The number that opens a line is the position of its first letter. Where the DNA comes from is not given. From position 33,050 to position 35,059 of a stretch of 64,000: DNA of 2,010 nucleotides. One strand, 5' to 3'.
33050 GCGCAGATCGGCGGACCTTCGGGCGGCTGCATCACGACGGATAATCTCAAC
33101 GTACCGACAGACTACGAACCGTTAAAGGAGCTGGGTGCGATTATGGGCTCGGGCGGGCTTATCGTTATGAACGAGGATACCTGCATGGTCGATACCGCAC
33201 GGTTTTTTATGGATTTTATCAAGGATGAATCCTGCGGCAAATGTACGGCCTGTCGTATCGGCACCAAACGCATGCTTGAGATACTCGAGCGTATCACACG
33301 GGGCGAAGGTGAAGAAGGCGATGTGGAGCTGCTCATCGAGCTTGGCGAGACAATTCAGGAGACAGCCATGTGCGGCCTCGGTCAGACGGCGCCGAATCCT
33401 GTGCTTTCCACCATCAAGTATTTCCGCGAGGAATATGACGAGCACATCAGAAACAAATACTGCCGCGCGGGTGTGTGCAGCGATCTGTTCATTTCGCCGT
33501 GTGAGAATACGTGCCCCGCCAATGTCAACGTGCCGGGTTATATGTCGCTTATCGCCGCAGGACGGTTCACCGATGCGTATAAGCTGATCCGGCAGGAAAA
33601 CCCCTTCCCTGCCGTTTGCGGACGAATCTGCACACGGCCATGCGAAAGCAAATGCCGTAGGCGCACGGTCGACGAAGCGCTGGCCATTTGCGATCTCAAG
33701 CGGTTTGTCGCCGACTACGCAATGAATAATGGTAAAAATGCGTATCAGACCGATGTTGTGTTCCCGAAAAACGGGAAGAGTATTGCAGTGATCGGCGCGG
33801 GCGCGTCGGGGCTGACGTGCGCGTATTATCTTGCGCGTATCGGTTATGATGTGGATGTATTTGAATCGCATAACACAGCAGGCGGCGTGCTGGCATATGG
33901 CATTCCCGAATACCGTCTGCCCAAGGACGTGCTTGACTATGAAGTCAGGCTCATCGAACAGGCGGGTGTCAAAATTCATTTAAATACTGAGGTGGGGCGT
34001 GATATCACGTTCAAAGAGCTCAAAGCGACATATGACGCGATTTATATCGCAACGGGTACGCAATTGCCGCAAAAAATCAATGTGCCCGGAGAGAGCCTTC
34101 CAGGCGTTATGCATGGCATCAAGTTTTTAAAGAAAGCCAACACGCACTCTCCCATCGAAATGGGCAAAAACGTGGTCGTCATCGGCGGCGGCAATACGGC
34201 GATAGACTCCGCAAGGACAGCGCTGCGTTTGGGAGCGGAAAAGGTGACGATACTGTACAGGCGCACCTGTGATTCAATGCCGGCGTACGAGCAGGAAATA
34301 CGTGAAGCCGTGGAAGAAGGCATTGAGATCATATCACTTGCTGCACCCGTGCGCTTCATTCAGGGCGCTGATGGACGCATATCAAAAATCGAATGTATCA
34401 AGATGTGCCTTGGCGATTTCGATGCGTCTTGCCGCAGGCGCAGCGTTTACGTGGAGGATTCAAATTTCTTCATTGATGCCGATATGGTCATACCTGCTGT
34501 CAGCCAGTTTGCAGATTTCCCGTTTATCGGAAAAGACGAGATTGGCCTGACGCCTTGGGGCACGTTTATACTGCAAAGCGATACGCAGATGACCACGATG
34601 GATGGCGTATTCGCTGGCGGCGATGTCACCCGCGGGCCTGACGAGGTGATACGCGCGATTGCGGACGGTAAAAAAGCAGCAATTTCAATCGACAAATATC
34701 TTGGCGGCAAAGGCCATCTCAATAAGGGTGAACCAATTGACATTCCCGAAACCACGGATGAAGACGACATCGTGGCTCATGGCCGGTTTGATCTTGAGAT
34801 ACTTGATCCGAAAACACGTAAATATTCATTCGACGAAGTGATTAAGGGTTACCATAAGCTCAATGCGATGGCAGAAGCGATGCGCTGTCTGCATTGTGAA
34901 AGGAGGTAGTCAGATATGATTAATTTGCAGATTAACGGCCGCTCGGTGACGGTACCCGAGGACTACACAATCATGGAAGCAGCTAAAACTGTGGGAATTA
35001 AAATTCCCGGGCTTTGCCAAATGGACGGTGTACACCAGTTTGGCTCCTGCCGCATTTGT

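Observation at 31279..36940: Three-gene HydABC-like operon in which the NuoF-like subunit is fused to a GltD/NfnB-like NADPH module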

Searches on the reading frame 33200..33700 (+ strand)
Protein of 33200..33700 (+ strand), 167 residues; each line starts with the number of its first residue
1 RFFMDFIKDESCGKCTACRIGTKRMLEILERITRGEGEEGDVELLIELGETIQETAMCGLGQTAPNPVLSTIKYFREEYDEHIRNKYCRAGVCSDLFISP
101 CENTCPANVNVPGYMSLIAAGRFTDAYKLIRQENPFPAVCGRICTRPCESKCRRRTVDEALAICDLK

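Call 33: search_solved_structures(query=window:33200-33700:+, max_evalue=1e-8, show_alignments=5)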
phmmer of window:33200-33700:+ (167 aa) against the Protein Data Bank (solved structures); distinct sequences matched with E-value up to 1e-8: 67 (the best 60 are shown).
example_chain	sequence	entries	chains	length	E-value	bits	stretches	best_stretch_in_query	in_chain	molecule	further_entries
7q4w_B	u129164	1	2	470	1.9e-40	141.6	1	1-97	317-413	Iron hydrogenase HydB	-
7q4v_B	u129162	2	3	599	3.7e-40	140.7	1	1-97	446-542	Iron hydrogenase HydB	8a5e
8a6t_B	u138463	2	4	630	1.7e-38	135.3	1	1-96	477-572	Electron bifurcating hydrogenase subunit HydB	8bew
8oh5_B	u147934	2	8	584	2.2e-38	134.9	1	1-98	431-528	NAD-reducing hydrogenase subunit HoxF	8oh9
9bov_B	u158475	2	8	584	5.5e-35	123.8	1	1-97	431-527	NADH dehydrogenase (Quinone)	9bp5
9mqx_B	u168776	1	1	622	5.1e-31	110.9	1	1-102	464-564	NADH:ubiquinone oxidoreductase, NADH-binding (51 kD) subunit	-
9n5u_B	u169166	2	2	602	2.6e-30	108.6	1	1-97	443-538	NfnB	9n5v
7t2r_B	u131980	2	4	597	1.1e-29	106.6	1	1-97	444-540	NiFe hydrogenase subunit B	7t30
7p5h_B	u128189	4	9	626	7.6e-27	97.3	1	1-95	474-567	Fe-hydrogenase, subunit beta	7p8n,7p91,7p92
9n5u_A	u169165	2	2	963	1.7e-17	67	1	98-167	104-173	NfnA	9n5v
8e9g_F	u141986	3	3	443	4.9e-17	65.4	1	4-84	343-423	NADH-quinone oxidoreductase subunit F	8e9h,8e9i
9bov_A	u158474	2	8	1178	3.5e-16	62.6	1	99-167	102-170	Molybdopterin oxidoreductase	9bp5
8qby_F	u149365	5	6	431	7.7e-16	61.5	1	5-87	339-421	NADH-quinone oxidoreductase subunit F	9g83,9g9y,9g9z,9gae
8oh5_C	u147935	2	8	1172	1.5e-14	57.4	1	99-167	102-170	Formate dehydrogenase-O, major subunit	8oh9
9ihp_F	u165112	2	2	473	1.9e-14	57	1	3-91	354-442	NADH dehydrogenase [ubiquinone] flavoprotein 1, mitochondrial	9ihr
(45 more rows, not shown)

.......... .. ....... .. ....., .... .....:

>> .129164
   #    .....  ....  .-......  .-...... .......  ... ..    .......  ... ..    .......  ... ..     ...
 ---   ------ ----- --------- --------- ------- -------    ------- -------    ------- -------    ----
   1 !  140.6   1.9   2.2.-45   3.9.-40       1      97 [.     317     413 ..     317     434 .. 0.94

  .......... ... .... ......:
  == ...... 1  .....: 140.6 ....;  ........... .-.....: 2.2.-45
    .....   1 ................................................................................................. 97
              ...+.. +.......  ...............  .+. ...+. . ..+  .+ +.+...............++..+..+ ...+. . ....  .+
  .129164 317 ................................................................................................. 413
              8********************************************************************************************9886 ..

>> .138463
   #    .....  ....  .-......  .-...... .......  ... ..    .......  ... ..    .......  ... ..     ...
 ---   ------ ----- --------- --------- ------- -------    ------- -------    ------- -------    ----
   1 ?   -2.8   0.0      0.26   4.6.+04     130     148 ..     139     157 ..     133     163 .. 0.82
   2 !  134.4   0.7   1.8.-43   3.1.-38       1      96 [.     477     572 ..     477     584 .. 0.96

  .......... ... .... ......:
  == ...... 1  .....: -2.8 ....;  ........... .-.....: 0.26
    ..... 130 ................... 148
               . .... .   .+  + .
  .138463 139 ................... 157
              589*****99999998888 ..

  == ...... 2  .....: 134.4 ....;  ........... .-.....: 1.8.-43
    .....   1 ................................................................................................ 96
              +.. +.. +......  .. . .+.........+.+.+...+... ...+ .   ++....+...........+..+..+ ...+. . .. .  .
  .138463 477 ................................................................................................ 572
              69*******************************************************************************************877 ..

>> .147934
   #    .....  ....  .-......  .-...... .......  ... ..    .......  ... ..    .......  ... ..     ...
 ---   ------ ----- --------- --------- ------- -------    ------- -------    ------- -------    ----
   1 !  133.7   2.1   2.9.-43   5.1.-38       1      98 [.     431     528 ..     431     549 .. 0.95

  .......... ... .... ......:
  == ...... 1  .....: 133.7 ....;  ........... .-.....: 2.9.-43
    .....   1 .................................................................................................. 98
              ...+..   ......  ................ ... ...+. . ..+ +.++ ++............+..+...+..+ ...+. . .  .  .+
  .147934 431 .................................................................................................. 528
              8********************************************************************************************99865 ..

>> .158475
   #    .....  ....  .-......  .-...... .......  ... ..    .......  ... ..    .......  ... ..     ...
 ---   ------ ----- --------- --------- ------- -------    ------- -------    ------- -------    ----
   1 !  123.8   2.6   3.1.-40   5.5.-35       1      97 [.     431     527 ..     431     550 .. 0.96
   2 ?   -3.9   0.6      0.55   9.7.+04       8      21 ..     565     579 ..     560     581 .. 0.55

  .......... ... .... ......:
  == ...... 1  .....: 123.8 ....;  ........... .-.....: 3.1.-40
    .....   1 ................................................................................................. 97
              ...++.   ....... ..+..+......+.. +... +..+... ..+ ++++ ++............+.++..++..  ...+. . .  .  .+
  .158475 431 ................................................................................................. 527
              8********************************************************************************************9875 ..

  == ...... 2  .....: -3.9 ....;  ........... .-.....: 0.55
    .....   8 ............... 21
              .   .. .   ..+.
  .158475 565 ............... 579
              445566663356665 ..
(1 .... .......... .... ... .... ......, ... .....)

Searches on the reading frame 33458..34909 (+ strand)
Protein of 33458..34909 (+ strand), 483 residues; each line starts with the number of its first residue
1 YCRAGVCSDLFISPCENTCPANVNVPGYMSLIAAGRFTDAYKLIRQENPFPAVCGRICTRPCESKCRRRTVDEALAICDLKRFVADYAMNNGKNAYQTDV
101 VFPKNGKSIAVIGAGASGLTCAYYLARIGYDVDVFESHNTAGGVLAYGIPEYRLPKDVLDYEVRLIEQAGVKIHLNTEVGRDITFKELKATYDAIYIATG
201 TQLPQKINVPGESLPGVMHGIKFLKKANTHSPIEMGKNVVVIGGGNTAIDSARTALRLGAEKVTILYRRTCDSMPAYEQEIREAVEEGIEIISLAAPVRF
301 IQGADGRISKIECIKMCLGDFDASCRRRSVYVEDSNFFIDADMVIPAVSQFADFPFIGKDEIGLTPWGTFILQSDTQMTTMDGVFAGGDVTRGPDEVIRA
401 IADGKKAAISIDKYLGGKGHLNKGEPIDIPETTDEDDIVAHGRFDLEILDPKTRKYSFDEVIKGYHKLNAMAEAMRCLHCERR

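Call 37: search_solved_structures(query=window:33458-34909:+, max_evalue=1e-85, show_alignments=5)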
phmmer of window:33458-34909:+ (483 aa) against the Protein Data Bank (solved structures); distinct sequences matched with E-value up to 1e-85: 6.
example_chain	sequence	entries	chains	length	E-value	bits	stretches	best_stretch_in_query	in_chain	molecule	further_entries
9bov_A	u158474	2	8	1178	3.3e-122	412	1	13-480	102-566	Molybdopterin oxidoreductase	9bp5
9n5u_A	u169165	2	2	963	2.7e-120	405.7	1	12-427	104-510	NfnA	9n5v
4ylf_B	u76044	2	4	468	2e-105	356.6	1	14-418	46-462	Dihydropyrimidine dehydrogenase subunit A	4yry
8oh5_C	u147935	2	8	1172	2.8e-104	352.9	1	13-481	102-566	Formate dehydrogenase-O, major subunit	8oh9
5jca_L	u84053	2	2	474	9.8e-94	318.1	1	12-416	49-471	NADH-dependent Ferredoxin:NADP Oxidoreductase (NfnI) subunit alpha | NADH-dependent Ferredoxin:NADP Oxidoreductase subunit alpha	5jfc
5vj7_A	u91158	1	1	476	1.5e-86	294.4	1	12-419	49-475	Oxidoreductase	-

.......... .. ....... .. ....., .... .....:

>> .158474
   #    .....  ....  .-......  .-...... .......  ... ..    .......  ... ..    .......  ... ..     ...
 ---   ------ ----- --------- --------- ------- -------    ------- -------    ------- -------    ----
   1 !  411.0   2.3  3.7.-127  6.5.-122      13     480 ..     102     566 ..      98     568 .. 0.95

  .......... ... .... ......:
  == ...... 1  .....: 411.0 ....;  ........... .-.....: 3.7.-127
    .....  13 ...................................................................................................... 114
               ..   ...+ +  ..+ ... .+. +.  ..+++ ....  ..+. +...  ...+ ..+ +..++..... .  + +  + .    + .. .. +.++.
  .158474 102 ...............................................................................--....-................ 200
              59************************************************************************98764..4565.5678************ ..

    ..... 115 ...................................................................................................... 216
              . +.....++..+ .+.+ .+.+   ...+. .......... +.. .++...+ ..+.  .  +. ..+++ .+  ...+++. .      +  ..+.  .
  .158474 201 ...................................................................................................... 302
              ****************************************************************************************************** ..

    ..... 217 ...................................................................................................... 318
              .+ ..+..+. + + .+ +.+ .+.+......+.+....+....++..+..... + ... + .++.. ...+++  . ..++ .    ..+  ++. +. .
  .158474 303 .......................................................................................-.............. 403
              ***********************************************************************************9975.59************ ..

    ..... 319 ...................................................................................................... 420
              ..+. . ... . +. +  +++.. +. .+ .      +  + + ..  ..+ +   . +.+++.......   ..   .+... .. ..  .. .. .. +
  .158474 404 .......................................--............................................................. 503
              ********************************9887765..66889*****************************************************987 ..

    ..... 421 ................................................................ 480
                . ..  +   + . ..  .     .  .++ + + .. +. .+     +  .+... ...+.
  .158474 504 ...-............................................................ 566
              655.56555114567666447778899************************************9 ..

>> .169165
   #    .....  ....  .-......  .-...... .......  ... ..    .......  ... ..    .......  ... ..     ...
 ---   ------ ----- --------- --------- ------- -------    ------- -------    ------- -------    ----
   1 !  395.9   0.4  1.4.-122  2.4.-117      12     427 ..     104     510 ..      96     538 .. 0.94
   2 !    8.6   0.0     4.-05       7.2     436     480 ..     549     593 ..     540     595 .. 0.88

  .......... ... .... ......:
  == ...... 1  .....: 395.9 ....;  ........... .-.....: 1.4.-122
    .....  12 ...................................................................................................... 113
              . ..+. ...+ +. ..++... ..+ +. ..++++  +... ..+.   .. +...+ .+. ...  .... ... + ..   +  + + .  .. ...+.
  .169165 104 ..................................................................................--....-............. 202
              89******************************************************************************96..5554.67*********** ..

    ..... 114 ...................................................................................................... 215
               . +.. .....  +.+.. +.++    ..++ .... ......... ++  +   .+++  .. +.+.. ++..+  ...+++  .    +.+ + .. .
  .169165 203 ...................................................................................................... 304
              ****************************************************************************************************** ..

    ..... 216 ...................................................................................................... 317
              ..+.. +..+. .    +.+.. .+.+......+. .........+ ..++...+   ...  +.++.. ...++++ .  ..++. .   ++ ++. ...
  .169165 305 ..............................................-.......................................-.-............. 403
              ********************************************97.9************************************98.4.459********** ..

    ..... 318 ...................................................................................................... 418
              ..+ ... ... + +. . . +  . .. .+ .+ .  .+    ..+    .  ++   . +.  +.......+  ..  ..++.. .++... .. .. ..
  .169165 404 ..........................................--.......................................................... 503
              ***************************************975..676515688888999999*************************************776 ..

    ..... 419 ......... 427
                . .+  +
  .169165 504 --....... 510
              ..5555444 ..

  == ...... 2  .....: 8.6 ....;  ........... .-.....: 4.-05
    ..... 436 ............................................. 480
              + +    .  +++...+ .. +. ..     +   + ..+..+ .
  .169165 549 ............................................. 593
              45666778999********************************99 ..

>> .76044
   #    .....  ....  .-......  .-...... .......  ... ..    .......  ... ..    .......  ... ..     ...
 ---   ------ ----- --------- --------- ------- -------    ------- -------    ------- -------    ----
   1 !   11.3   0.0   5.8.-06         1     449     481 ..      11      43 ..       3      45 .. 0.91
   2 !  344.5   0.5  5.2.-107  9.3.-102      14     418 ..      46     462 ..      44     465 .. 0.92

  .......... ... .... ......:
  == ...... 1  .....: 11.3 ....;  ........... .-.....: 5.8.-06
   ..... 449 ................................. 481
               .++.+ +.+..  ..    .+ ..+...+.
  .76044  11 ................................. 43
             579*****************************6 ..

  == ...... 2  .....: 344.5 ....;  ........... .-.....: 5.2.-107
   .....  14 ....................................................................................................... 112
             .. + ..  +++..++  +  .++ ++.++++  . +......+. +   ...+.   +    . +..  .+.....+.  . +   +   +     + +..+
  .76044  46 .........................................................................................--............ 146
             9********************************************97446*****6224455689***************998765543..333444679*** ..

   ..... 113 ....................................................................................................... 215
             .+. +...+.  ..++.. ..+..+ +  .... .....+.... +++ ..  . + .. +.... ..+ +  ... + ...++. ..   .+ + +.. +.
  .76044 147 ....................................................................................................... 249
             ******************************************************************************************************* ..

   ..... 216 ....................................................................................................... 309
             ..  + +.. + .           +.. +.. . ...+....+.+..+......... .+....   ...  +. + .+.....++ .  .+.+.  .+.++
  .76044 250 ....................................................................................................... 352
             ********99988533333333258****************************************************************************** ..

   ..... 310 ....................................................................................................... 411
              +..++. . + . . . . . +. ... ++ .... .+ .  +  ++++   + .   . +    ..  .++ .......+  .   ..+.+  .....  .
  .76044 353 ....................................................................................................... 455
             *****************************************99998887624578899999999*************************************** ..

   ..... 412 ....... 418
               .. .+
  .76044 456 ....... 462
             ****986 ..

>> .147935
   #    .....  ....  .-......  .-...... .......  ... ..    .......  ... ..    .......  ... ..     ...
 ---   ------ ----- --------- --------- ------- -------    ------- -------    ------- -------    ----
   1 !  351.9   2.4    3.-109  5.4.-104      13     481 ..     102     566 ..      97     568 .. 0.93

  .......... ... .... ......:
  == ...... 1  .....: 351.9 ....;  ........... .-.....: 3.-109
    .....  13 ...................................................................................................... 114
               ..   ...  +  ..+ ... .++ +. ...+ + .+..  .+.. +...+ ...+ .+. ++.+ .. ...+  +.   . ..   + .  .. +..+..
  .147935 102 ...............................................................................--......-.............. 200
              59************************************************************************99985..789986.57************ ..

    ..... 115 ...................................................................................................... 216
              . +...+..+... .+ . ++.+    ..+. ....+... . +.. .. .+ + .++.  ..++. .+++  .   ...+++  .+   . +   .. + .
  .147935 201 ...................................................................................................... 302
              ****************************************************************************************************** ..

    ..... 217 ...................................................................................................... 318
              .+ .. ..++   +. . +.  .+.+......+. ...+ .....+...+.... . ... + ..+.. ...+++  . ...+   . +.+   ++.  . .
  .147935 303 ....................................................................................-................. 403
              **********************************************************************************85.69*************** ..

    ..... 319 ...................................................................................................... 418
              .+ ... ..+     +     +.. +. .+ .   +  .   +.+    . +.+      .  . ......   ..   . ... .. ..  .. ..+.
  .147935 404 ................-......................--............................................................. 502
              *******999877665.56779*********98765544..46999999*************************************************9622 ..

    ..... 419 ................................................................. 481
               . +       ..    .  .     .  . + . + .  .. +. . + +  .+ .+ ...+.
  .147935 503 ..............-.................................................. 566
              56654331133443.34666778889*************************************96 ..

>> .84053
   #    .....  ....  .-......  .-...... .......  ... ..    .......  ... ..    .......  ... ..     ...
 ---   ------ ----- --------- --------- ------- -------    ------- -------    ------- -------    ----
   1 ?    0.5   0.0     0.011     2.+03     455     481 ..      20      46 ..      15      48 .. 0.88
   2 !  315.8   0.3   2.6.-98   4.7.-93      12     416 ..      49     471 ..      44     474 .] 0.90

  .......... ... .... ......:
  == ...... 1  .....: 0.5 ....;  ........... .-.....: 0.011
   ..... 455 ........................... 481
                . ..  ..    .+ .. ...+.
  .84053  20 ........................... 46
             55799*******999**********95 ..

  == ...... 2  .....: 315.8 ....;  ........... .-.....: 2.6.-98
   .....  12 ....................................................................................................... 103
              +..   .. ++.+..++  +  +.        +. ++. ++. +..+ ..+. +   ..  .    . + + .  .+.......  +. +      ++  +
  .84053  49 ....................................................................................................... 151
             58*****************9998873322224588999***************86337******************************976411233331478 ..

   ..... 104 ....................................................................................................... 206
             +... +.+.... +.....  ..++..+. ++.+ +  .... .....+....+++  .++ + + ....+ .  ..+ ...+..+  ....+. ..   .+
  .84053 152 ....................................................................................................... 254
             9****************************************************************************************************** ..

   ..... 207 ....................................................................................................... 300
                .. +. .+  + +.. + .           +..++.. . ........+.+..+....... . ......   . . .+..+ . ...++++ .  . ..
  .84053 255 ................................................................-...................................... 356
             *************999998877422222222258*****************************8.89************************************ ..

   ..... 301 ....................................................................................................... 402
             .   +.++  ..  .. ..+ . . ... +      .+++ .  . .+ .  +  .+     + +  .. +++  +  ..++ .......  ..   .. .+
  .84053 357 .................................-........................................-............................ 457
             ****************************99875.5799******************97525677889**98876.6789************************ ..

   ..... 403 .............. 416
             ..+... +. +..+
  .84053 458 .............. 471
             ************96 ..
